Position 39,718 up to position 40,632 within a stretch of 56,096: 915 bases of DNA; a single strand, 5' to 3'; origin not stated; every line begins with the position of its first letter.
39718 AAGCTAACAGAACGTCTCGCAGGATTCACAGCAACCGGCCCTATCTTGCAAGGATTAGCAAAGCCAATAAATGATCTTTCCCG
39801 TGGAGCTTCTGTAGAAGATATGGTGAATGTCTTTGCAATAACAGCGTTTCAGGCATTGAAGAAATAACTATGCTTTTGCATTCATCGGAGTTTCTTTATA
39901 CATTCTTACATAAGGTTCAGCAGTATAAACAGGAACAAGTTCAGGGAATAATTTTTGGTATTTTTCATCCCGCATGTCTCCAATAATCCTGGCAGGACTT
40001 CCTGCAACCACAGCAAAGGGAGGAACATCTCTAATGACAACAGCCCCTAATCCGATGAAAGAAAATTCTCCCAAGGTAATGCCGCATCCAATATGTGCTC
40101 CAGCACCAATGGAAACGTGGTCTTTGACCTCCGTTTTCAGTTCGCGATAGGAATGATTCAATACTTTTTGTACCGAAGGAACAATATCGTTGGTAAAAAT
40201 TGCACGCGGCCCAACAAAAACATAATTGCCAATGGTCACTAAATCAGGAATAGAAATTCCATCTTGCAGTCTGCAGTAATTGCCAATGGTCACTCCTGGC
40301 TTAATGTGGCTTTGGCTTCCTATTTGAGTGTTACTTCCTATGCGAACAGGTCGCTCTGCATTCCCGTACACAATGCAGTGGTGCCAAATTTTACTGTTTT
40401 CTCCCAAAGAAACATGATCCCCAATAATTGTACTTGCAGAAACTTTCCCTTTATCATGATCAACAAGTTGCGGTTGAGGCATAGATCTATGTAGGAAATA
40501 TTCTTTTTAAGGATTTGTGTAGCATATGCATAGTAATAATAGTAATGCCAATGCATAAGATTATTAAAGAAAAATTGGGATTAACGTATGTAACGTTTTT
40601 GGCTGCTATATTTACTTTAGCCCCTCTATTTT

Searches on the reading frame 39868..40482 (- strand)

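Call 26: search_protein_families(library=pfam, proteins=[window:39868-40482:-], max_evalue=0.001)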
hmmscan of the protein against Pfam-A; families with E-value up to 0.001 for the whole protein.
window:39868-40482:- (204 aa): 4 families
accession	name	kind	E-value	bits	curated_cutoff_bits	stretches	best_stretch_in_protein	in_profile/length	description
PF00132.30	Hexapep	-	4.6e-20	70.8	27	2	46-74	2-30/36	Bacterial transferase hexapeptide (six repeats)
PF14602.12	Hexapep_2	-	1.6e-10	40.9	27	1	45-78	1-32/34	Hexapeptide repeat of succinyl-transferase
PF25084.1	LbH_EIF2B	-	2.3e-08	34.4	54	1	10-101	14-98/105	EIF2B subunit epsilon LbH domain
PF21711.3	DCTN5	-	0.00045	20.4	40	0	50-97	100-147/182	Dynactin subunit 5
